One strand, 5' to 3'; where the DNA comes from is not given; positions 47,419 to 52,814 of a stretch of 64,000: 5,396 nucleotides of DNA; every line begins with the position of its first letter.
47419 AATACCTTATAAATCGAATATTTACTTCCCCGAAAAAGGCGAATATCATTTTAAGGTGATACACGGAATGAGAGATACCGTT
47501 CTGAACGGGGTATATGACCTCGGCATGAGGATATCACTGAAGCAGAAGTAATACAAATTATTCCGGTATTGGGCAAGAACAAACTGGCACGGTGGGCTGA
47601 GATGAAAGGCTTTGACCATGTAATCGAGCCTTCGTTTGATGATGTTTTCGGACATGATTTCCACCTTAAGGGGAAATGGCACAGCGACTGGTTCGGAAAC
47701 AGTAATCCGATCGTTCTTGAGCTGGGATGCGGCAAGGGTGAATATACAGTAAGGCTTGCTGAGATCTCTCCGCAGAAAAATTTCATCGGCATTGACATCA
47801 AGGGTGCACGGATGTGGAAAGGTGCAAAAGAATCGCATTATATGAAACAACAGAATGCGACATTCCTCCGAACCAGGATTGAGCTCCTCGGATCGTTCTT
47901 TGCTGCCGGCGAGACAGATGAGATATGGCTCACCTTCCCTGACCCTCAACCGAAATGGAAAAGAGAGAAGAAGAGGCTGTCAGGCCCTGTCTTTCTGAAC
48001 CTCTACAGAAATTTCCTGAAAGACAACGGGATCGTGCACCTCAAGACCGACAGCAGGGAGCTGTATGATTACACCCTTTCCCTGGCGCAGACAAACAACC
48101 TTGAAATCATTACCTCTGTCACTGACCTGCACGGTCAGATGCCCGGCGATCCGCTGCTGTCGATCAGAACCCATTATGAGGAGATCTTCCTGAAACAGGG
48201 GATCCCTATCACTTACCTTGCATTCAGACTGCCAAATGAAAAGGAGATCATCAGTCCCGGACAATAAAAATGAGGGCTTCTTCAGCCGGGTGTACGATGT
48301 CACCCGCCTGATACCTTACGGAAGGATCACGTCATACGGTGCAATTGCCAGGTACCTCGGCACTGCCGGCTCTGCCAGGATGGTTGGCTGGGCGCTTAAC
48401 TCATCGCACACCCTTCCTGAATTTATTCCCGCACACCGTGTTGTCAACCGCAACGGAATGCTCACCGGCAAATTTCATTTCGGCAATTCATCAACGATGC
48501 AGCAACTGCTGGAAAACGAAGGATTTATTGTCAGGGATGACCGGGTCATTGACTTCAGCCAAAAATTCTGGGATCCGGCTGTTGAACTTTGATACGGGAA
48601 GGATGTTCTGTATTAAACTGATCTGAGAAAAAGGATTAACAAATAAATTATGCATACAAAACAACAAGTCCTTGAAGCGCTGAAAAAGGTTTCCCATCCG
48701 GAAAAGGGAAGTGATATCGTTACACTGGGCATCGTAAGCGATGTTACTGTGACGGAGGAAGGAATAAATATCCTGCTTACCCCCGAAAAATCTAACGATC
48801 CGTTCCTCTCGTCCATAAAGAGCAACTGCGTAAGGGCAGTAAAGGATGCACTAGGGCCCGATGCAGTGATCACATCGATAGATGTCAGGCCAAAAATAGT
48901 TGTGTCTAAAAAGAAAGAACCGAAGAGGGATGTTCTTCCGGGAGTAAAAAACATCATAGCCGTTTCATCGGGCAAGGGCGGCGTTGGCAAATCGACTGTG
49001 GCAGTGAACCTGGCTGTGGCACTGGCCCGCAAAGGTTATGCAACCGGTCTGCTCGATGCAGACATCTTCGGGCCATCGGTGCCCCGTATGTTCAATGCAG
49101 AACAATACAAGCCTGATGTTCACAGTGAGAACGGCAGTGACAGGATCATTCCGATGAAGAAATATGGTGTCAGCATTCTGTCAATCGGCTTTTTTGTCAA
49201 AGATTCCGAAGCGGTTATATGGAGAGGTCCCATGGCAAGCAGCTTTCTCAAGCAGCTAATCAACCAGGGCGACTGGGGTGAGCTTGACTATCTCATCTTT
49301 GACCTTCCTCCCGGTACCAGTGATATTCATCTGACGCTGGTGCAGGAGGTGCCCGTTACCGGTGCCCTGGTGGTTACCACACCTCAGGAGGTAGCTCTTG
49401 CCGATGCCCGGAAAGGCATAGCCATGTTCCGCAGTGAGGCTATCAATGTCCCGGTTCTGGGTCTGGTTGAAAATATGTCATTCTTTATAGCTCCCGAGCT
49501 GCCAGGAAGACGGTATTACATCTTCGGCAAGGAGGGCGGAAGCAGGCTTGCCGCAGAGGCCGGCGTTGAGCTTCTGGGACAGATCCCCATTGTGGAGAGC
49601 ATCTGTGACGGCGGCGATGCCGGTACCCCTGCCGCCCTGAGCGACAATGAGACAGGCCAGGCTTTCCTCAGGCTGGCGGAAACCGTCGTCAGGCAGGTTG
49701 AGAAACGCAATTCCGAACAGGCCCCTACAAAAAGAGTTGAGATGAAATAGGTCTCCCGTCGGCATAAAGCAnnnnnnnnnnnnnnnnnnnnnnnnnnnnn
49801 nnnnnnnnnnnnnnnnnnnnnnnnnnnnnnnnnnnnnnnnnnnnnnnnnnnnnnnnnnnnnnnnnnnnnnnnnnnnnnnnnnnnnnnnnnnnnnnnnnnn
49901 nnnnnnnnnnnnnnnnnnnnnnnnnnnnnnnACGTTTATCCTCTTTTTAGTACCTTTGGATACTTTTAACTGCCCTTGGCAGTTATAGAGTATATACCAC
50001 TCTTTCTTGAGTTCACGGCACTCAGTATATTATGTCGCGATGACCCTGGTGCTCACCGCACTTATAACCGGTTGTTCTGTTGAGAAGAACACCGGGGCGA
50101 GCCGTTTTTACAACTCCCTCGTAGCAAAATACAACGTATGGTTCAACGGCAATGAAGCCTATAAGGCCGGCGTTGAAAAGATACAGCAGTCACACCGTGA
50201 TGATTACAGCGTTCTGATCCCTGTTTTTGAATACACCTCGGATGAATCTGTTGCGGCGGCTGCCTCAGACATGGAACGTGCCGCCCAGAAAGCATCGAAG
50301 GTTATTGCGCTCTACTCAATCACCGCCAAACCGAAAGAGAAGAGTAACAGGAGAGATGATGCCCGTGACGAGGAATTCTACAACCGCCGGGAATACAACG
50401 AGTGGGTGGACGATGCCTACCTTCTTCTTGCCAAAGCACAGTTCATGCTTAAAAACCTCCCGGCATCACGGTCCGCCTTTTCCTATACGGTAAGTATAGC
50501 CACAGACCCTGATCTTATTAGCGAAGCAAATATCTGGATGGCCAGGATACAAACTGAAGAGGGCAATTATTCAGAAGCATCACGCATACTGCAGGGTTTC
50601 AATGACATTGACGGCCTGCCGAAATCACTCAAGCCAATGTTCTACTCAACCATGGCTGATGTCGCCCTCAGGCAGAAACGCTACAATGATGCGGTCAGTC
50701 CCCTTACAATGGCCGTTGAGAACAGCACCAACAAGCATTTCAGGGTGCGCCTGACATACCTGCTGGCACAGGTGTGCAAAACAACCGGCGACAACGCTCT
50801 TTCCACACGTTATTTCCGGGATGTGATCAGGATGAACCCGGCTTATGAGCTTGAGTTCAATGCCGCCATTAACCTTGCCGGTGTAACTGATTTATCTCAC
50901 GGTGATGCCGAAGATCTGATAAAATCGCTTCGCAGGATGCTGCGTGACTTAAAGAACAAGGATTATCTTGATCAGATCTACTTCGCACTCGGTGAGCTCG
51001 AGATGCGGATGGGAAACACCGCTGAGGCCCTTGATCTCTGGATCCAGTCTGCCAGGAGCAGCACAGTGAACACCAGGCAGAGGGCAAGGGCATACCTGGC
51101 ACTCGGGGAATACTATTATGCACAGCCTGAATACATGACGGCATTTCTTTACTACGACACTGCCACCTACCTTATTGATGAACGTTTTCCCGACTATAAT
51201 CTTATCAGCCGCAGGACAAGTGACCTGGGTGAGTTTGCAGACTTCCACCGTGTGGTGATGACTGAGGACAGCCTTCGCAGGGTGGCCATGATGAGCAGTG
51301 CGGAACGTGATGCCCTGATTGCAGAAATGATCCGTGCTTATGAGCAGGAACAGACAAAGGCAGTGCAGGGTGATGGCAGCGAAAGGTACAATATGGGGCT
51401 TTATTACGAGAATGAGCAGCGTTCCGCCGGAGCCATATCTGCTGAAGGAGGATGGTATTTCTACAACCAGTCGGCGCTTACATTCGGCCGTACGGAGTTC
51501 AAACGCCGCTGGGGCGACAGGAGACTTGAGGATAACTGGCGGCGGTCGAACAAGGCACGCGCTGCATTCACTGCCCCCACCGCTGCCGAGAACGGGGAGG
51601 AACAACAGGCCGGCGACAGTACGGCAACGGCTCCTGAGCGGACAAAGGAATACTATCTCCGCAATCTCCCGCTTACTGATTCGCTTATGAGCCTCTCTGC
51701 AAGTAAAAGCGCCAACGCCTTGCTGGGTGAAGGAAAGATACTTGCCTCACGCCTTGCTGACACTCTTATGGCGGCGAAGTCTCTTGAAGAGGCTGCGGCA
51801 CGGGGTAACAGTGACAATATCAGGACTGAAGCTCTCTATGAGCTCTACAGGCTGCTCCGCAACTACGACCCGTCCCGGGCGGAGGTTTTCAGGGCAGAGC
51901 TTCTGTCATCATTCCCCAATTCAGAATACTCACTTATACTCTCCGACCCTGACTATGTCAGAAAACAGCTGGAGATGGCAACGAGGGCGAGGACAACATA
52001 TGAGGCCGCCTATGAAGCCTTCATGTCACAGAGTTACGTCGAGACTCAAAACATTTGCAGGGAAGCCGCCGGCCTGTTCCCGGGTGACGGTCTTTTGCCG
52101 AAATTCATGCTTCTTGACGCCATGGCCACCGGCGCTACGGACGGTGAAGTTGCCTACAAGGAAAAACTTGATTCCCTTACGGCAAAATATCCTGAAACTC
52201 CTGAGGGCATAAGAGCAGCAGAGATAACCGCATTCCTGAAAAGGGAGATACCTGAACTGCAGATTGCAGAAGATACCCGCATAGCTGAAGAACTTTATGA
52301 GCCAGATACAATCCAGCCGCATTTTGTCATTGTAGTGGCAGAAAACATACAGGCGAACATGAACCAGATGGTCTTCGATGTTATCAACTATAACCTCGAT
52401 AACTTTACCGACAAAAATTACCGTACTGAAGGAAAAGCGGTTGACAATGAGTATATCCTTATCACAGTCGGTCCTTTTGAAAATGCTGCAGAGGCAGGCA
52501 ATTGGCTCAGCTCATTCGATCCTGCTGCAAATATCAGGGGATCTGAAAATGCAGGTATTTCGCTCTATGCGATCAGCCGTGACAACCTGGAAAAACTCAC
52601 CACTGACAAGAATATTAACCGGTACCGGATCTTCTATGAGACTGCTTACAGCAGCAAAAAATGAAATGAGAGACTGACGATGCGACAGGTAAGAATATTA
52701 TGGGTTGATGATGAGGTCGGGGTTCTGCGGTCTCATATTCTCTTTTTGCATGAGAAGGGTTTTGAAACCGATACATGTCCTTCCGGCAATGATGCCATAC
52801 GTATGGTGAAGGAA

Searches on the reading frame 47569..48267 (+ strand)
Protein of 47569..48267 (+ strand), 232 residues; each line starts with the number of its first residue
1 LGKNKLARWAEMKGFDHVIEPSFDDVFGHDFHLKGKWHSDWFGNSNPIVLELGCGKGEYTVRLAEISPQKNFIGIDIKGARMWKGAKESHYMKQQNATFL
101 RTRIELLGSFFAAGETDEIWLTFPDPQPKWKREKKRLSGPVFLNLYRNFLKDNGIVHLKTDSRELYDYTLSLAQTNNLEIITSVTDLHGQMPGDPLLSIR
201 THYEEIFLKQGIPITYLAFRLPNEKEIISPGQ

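Call 9: search_protein_families(library=ncbifam, proteins=[window:47569-48267:+], max_evalue=1e-8)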
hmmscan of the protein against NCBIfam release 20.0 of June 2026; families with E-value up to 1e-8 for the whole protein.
window:47569-48267:+ (232 aa): 4 families
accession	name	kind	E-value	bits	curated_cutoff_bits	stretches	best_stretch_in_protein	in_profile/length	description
NF001080.0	PRK00121.2-2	equivalog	1.6e-80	269.6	132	1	1-222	2-223/224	tRNA (guanosine(46)-N7)-methyltransferase TrmB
TIGR00091.1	TIGR00091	equivalog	7.6e-34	116.8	112.65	1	39-215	10-186/194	tRNA (guanosine(46)-N7)-methyltransferase TrmB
NF010719.0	PRK14121.1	equivalog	4.9e-14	52.1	402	1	41-176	118-251/396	tRNA (guanosine(46)-N7)-methyltransferase TrmB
NF002421.0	PRK01544.1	equivalog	2.3e-12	46.4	567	1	44-183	346-486/524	bifunctional peptide chain release factor N(5)-glutamine methyltransferase PrmC/tRNA (guanosine(46)-N7)-methyltransferase TrmB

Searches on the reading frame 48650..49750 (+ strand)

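Call 9: search_protein_families(library=ncbifam, proteins=[window:48650-49750:+], max_evalue=1e-8)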
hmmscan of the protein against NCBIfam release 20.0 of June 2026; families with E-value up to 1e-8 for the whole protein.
window:48650-49750:+ (366 aa): 7 families
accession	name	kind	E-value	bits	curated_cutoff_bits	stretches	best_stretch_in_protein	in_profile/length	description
NF008669.0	PRK11670.1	equivalog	1.2e-93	314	348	1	3-350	13-353/369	iron-sulfur cluster carrier protein ApbC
NF041136.1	MrpORP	equivalog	8.2e-79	265.5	450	1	99-360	4-262/365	iron-sulfur cluster carrier protein MrpORP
TIGR01968.1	minD_bact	equivalog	1.1e-15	57.8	212.9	1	101-139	2-40/261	septum site-determining protein MinD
TIGR01969.1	minD_arch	subfamily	1.3e-15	57.2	201.75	1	102-348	2-232/251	cell division ATPase MinD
NF047398.1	AAA_KGGVGR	domain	9.7e-11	42.3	90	0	101-156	3-58/190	KGGVGR-motif variant AAA ATPase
NF041546.1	ParA_partition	equivalog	1.2e-10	41.3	180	1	102-138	1-37/203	ParA family partition ATPase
TIGR01007.1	eps_fam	subfamily_domain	5.5e-10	39.1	108.05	1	102-153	19-70/204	polysaccharide biosynthesis tyrosine autokinase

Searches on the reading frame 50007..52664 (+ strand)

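Call 9: search_protein_families(library=ncbifam, proteins=[window:50007-52664:+], max_evalue=1e-8)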
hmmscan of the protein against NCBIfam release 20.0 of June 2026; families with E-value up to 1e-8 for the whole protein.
window:50007-52664:+ (885 aa): 1 family
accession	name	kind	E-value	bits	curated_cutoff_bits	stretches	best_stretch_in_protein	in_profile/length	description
NF052312.1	T9SS_PorW_SprE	equivalog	5.6e-180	600.5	250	1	17-740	2-716/716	type IX secretion system periplasmic lipoprotein PorW/SprE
